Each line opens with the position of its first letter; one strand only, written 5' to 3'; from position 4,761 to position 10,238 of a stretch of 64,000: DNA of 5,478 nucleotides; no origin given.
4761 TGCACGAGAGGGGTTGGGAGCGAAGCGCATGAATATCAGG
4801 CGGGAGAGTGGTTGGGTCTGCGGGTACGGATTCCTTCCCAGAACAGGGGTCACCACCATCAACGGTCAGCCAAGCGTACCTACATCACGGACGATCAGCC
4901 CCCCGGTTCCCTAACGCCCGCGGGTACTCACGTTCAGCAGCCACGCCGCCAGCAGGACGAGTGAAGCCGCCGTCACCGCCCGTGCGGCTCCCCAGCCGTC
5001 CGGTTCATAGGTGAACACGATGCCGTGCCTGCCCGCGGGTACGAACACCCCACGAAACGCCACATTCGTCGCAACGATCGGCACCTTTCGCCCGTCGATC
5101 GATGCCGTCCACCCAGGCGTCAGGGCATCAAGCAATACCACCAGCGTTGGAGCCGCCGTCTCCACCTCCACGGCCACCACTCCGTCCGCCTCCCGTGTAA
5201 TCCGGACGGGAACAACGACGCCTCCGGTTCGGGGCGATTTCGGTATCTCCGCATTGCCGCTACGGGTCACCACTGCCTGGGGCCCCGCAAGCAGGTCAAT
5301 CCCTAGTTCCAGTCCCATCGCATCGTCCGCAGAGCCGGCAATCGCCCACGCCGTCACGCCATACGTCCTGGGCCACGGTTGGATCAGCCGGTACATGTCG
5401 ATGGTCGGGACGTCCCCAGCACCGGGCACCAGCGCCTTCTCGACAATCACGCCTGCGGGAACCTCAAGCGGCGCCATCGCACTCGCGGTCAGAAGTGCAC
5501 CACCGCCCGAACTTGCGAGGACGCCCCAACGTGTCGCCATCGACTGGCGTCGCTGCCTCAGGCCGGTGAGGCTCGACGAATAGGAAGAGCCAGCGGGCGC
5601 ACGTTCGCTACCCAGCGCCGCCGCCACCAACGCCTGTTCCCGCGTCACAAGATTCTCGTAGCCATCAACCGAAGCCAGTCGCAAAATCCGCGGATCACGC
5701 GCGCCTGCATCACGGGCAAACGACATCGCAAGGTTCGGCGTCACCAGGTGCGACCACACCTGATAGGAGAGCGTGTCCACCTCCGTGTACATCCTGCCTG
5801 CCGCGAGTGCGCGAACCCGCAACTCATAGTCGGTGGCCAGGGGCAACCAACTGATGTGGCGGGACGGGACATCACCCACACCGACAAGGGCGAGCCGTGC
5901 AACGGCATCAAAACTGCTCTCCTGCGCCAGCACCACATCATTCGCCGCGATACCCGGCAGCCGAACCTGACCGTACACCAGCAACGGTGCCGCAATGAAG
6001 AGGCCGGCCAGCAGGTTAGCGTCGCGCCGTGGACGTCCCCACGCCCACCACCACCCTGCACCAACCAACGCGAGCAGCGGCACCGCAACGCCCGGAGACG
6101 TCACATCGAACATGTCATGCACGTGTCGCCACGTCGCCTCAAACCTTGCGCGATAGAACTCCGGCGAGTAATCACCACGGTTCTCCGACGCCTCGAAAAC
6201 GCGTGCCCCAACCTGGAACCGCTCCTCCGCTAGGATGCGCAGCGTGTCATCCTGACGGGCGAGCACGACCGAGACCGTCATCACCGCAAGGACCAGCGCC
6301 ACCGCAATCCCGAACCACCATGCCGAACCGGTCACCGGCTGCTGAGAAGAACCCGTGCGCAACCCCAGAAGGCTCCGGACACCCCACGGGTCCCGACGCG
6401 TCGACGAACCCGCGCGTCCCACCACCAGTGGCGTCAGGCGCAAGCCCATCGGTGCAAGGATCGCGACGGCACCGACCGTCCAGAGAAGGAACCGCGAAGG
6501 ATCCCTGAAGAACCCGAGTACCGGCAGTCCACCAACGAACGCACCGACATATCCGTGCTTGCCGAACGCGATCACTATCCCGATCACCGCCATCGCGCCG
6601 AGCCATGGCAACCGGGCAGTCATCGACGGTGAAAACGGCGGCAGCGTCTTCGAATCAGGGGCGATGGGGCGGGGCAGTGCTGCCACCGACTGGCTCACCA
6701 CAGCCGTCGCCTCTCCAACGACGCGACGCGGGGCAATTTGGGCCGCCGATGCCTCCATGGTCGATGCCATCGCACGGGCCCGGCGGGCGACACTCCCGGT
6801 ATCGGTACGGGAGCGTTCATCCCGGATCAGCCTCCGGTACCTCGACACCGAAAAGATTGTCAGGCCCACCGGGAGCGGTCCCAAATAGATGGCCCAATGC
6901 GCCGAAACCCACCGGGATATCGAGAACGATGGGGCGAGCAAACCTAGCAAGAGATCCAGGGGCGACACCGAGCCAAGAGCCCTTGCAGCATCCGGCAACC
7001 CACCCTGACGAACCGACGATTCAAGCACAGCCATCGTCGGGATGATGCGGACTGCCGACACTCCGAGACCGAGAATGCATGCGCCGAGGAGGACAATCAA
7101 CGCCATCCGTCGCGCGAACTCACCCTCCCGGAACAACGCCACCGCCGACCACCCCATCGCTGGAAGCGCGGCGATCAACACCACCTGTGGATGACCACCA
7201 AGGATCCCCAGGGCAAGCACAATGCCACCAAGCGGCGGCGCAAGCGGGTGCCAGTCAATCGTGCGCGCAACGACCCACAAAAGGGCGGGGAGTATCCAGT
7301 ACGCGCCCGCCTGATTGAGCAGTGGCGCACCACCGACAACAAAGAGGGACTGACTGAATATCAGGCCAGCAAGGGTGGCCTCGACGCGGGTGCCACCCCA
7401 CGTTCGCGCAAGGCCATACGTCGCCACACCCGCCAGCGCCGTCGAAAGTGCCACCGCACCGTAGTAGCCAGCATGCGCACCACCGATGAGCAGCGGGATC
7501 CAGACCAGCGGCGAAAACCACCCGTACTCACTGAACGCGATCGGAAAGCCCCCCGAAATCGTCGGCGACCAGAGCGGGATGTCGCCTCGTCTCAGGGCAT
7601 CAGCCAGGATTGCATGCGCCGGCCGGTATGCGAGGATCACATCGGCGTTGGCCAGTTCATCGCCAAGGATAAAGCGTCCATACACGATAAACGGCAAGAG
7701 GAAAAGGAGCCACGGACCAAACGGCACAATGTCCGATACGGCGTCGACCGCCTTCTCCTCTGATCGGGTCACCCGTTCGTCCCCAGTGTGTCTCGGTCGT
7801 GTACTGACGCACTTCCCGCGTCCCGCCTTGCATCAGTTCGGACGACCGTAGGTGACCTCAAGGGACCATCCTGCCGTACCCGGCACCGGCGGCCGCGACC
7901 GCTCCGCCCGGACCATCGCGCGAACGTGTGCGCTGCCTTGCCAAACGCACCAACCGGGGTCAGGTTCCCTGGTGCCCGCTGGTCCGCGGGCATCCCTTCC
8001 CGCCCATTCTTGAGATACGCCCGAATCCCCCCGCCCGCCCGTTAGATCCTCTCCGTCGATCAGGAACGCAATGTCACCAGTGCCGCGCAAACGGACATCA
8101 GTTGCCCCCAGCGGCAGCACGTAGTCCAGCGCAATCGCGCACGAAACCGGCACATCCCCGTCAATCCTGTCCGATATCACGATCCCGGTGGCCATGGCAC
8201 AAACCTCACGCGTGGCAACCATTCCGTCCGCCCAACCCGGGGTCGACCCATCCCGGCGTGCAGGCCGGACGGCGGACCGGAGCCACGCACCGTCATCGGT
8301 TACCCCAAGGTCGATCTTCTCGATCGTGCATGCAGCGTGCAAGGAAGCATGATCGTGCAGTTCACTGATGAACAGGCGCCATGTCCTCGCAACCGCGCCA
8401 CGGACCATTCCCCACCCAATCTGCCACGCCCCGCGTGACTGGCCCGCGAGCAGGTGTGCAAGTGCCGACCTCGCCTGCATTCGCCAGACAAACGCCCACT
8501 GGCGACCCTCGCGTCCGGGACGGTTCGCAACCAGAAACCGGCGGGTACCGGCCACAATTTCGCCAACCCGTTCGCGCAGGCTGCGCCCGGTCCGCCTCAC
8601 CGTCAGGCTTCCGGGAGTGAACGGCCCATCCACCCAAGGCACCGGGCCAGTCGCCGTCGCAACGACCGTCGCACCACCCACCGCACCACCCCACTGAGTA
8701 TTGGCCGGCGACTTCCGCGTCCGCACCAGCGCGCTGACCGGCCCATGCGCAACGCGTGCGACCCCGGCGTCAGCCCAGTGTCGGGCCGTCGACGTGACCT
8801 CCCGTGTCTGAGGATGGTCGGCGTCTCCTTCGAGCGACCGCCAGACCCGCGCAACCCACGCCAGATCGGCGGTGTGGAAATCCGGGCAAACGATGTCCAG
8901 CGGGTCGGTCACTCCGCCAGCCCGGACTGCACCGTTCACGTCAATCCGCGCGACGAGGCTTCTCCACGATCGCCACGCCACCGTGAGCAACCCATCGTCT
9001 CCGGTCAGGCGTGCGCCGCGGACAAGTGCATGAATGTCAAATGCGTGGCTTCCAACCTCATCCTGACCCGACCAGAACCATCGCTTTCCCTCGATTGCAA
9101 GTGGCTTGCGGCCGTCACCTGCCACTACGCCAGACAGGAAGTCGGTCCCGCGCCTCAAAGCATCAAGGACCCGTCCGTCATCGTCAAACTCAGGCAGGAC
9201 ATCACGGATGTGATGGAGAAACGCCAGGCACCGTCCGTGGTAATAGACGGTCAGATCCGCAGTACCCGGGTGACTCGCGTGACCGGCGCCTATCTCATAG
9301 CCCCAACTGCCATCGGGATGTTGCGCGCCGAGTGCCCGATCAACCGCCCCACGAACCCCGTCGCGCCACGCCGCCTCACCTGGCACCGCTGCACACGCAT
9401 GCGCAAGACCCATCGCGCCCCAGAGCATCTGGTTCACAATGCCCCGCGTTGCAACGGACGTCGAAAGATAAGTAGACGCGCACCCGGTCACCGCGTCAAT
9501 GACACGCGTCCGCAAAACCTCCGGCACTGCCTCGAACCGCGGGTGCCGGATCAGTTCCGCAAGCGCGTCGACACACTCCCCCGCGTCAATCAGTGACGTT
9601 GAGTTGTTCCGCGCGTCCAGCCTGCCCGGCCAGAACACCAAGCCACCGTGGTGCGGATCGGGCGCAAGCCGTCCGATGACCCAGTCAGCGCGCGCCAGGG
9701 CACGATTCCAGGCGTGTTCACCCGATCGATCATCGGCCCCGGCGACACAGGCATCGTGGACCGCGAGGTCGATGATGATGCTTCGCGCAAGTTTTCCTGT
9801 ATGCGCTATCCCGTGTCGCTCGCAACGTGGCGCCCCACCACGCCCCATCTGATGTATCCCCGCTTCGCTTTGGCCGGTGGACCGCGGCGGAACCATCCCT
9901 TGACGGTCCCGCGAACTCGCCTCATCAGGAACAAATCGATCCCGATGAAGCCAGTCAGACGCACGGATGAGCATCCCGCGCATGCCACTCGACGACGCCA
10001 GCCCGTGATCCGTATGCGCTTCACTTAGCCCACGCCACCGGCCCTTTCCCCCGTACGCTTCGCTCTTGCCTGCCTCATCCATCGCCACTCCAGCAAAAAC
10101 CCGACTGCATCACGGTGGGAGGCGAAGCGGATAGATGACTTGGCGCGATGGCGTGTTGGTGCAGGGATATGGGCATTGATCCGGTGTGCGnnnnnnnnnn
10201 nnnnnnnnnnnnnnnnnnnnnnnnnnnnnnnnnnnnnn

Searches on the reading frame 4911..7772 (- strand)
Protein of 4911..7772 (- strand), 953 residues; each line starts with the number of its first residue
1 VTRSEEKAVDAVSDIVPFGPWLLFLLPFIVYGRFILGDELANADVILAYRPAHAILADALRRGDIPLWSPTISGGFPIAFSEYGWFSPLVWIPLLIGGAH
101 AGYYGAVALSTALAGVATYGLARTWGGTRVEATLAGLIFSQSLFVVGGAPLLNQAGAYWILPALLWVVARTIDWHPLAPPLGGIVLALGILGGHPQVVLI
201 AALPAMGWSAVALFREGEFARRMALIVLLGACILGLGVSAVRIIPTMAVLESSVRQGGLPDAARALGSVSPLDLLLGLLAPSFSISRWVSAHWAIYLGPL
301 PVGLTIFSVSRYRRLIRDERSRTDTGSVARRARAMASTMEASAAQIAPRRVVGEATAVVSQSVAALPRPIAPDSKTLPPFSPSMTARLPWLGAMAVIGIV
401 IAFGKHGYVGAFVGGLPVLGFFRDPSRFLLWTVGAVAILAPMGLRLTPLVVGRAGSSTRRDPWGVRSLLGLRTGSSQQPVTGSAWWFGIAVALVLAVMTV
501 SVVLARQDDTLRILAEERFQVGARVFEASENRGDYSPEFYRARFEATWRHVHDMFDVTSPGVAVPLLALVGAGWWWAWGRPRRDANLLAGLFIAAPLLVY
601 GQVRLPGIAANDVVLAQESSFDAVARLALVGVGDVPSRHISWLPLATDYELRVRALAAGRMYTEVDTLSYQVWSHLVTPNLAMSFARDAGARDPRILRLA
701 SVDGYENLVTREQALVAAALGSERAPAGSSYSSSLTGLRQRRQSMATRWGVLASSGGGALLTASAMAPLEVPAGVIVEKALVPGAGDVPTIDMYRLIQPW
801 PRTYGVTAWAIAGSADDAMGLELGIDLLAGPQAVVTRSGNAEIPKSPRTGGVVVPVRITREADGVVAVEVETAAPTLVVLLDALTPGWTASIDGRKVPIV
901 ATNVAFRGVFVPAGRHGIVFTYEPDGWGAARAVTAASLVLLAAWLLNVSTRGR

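Call 5: search_protein_families(library=pfam, proteins=[window:4911-7772:-], max_evalue=0.01)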
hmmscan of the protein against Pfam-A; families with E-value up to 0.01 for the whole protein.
window:4911-7772:- (953 aa): 1 family
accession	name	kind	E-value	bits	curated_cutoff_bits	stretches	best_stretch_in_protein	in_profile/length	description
PF09586.16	YfhO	-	1.9e-08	33.6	28.5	1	886-928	787-829/835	Bacterial membrane protein YfhO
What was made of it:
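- On Pfam YfhO (PF09586), for Y5 (4911-7772): 33.6 bits against 28.5, but only over the last 43 residues (call 5).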

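Call 6: search_protein_families(library=ncbifam, proteins=[window:4911-7772:-], max_evalue=0.1)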
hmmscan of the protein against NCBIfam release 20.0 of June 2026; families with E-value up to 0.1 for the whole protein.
window:4911-7772:- (953 aa): 3 families
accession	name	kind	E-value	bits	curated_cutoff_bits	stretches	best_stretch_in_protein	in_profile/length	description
NF047590.1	GlcsyltransPgfM2Strep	equivalog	0.04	12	1500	1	886-945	818-877/884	glycosyltransferase PgfM2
TIGR04296.1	PEFG-CTERM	domain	0.065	12.9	25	0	487-506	5-24/30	PEFG-CTERM sorting domain-containing protein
NF047589.1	GlcsyltransPgfM1Strep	equivalog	0.07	11.1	1400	0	885-943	891-949/955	glycosyltransferase PgfM1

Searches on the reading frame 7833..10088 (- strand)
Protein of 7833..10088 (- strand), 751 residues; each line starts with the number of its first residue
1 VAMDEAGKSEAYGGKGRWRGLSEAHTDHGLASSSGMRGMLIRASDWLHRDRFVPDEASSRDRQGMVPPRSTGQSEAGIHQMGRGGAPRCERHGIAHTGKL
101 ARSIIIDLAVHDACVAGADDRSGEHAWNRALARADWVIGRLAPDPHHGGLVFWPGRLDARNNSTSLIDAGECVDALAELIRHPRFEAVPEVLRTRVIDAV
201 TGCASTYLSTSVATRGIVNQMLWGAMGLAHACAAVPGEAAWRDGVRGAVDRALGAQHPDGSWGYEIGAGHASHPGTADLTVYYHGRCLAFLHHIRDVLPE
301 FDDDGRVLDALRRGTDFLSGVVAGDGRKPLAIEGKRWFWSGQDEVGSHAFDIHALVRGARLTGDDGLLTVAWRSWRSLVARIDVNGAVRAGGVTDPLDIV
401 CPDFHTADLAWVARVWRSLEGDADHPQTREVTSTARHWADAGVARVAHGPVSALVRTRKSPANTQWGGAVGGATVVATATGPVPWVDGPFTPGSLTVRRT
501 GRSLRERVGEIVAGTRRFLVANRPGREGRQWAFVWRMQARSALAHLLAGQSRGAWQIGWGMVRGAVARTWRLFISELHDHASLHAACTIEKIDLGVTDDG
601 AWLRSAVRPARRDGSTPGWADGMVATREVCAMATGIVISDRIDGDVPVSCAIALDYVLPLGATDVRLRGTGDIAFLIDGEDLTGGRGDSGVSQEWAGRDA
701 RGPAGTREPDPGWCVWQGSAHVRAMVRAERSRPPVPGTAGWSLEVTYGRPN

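Call 5: search_protein_families(library=pfam, proteins=[window:7833-10088:-], max_evalue=0.01)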
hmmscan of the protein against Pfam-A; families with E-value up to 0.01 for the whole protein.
window:7833-10088:- (751 aa): 0 families

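Call 6: search_protein_families(library=ncbifam, proteins=[window:7833-10088:-], max_evalue=0.1)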
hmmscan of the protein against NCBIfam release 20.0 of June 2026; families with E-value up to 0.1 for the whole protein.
window:7833-10088:- (751 aa): 0 families

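Call 54: search_solved_structures(query=window:7833-10088:-, max_evalue=1)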
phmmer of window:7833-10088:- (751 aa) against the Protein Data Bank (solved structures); distinct sequences matched with E-value up to 1: 0.
